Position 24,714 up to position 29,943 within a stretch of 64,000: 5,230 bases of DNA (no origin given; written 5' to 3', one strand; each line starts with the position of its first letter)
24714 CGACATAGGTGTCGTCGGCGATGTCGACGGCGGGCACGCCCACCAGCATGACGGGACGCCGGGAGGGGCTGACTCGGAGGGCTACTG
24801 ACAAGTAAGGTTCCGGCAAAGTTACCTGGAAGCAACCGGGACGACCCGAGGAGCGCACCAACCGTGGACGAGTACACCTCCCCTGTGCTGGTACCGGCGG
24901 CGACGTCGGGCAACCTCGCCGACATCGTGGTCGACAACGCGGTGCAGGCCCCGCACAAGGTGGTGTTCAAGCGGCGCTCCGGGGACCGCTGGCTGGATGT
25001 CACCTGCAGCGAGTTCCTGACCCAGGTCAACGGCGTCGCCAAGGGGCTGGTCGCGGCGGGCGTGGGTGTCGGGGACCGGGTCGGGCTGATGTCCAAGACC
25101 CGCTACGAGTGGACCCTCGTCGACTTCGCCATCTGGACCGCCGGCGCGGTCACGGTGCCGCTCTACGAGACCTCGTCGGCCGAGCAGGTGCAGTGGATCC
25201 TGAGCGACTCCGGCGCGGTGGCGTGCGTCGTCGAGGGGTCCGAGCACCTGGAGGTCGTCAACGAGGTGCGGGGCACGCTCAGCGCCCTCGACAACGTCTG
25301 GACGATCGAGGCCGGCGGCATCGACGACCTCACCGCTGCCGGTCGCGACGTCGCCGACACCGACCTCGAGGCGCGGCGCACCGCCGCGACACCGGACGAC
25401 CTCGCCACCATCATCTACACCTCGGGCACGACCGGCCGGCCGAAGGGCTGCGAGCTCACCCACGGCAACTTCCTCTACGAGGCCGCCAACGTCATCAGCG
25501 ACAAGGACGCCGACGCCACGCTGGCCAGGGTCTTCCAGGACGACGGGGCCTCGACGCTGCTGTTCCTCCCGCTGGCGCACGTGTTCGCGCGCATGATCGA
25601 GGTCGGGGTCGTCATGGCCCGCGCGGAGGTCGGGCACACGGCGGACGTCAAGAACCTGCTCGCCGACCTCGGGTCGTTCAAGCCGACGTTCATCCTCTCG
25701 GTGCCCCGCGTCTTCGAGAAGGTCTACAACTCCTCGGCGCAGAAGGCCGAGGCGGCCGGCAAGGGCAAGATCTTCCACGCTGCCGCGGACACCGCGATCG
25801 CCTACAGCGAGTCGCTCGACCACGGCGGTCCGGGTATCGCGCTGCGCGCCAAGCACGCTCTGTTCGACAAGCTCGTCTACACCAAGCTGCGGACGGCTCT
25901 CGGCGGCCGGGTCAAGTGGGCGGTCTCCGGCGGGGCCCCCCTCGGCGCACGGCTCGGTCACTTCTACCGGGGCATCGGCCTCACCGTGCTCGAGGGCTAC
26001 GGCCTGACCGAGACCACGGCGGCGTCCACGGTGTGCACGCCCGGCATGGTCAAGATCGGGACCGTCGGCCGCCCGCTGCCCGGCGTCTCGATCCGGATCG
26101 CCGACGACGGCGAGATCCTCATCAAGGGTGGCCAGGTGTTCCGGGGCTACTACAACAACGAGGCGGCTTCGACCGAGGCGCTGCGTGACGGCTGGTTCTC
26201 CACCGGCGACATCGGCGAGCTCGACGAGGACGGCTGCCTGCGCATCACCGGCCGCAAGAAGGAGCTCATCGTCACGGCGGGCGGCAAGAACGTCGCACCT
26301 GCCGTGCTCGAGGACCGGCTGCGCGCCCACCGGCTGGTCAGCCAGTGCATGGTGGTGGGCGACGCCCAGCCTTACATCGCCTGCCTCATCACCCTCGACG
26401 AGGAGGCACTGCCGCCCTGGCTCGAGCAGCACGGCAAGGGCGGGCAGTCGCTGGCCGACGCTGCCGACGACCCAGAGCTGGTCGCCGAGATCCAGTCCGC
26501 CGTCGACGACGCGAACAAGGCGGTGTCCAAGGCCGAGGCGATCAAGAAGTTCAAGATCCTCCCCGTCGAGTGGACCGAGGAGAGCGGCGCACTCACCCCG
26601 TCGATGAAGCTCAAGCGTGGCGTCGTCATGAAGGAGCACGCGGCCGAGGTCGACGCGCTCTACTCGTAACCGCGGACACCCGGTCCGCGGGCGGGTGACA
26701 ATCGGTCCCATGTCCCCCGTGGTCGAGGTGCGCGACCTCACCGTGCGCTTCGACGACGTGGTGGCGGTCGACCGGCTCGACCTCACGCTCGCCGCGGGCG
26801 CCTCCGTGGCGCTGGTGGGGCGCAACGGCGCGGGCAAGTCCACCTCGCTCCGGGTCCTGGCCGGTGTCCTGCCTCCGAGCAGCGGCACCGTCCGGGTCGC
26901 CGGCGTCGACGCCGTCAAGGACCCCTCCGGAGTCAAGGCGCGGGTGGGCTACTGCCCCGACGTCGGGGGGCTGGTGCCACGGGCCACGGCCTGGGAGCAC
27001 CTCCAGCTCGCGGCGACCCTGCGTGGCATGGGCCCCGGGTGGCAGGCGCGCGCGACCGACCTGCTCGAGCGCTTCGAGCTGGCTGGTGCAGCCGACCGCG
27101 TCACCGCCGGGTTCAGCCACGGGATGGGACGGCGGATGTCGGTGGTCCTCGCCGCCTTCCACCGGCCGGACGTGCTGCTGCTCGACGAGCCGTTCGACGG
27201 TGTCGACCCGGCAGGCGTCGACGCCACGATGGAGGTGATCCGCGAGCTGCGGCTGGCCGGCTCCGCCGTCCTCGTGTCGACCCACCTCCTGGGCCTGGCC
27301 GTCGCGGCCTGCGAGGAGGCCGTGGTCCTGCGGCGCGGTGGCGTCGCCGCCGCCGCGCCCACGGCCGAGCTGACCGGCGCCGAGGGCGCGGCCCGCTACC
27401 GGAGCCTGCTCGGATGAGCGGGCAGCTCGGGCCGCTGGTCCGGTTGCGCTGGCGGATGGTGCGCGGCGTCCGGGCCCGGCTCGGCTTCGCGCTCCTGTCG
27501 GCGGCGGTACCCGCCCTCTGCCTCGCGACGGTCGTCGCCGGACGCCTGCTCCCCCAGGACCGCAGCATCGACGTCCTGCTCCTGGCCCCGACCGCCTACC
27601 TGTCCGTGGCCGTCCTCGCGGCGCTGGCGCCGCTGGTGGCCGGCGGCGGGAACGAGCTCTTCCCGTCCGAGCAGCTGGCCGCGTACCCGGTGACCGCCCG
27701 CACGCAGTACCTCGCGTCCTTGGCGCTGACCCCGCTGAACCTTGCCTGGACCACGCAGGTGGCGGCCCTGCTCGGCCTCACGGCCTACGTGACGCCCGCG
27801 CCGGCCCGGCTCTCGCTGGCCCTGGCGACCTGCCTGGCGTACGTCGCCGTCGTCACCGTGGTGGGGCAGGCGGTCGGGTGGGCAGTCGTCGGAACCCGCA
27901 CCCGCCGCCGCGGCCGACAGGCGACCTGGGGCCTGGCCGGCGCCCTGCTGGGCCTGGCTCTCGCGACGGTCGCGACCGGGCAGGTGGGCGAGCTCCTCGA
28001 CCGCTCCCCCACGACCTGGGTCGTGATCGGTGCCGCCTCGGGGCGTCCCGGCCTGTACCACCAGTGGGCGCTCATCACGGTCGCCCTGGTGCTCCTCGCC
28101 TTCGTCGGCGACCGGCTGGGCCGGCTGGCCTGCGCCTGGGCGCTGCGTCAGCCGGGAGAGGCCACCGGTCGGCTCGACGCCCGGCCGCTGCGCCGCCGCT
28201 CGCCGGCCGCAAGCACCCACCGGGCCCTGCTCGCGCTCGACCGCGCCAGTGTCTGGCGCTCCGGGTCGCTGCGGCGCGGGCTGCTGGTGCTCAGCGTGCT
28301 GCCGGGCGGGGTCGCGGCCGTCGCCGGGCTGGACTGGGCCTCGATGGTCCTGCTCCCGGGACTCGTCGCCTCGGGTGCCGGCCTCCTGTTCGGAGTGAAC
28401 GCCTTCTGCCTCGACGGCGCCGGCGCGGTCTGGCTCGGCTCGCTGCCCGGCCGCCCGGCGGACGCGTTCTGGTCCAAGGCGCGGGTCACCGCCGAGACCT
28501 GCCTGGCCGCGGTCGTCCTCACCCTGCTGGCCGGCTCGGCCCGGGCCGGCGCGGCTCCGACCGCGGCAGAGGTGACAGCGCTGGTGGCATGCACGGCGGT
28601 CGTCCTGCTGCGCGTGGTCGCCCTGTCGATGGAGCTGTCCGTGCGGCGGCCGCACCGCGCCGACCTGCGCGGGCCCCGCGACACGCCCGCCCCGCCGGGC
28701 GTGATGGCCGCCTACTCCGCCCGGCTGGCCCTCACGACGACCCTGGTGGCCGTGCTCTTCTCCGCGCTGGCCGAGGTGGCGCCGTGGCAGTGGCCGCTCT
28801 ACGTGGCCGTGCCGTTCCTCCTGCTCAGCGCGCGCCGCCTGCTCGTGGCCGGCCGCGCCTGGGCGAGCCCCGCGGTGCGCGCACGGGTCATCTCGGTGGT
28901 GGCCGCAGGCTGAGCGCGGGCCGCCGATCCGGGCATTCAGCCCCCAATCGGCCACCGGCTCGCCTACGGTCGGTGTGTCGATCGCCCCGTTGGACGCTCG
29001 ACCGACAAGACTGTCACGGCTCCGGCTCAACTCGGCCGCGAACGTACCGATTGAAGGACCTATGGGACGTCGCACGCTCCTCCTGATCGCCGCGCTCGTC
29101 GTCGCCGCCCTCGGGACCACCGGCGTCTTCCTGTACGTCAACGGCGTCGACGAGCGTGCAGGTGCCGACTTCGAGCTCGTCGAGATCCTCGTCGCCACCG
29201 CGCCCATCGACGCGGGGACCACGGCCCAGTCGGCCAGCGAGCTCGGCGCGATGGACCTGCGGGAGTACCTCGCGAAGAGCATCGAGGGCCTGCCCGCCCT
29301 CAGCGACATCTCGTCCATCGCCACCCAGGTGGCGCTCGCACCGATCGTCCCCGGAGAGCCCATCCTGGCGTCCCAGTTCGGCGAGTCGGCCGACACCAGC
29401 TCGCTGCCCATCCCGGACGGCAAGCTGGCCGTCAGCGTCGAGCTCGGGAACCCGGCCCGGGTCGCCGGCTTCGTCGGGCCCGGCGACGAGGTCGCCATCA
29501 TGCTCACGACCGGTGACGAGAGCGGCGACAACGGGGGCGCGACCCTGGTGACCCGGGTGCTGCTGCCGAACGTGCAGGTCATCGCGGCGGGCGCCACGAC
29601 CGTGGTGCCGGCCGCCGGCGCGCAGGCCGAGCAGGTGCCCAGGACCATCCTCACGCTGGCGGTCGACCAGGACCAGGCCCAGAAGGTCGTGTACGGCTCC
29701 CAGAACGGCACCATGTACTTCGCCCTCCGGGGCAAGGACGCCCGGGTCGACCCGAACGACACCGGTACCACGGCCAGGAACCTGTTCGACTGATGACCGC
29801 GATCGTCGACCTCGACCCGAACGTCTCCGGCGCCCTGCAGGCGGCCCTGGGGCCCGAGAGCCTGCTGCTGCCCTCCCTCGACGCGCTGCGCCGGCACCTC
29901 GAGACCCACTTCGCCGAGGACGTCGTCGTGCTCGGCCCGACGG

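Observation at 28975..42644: Complete Tad/Flp pilus locus with two Flp pilin genes packed against two GT-C (GT87-like) glycosyltransferases: candidate dedicated pilin-glycosylation module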

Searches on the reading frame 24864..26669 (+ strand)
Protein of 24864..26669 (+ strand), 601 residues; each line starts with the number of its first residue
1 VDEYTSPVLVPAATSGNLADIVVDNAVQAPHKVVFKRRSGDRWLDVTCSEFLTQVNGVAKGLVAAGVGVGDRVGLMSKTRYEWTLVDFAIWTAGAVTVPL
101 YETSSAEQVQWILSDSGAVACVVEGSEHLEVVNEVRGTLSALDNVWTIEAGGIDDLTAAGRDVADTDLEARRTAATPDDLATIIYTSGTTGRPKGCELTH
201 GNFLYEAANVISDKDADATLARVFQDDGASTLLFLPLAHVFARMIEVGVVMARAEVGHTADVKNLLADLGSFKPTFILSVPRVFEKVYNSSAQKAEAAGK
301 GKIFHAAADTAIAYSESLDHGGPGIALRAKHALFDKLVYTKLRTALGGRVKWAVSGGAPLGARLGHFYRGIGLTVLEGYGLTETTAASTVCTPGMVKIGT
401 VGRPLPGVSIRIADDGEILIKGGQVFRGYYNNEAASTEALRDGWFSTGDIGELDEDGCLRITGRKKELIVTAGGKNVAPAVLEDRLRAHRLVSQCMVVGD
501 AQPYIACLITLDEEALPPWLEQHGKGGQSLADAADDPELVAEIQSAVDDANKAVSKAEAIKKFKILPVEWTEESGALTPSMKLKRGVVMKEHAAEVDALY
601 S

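Call 24: search_protein_families(library=pfam, proteins=[window:24864-26669:+], max_evalue=0.01)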
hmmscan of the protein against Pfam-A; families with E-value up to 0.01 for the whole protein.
window:24864-26669:+ (601 aa): 2 families
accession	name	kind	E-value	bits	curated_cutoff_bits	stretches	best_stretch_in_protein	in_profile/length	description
PF00501.34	AMP-binding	-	3.8e-78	263.4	29.9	1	25-430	4-384/384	AMP-binding enzyme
PF23562.2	AMP-binding_C_3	-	2.5e-15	57.4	20.8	1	468-601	3-121/124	AMP-binding enzyme C-terminal domain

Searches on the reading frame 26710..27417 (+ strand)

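Call 24: search_protein_families(library=pfam, proteins=[window:26710-27417:+], max_evalue=0.01)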
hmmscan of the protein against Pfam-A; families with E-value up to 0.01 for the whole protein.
window:26710-27417:+ (235 aa): 4 families
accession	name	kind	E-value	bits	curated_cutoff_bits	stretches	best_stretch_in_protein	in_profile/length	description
PF00005.33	ABC_tran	-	4e-26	92.7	25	1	21-162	2-136/137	ABC transporter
PF13304.12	AAA_21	-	6.1e-09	36.8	27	1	136-196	239-302/304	AAA domain, putative AbiEii toxin, Type IV TA system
PF13401.12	AAA_22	-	0.0018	19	27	1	32-201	7-123/130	AAA domain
PF13555.12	AAA_29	-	0.0088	16.2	27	0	29-58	22-50/61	P-loop containing region of AAA domain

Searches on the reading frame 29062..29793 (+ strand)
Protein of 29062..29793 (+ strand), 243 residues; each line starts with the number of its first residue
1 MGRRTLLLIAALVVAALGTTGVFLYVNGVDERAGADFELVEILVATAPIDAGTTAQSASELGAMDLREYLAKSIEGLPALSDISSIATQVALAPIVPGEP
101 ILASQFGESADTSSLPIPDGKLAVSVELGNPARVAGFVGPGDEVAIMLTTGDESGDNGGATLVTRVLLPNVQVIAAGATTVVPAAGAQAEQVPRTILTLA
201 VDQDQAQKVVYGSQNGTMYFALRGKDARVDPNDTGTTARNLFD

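Call 6: search_protein_families(library=pfam, proteins=[window:29062-29793:+], max_evalue=0.01)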
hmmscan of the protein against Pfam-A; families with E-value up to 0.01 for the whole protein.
window:29062-29793:+ (243 aa): 1 family
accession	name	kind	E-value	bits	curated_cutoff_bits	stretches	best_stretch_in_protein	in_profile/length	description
PF16976.10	RcpC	-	3.3e-22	79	28.8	1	117-223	7-114/114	Flp pilus assembly protein RcpC/CpaB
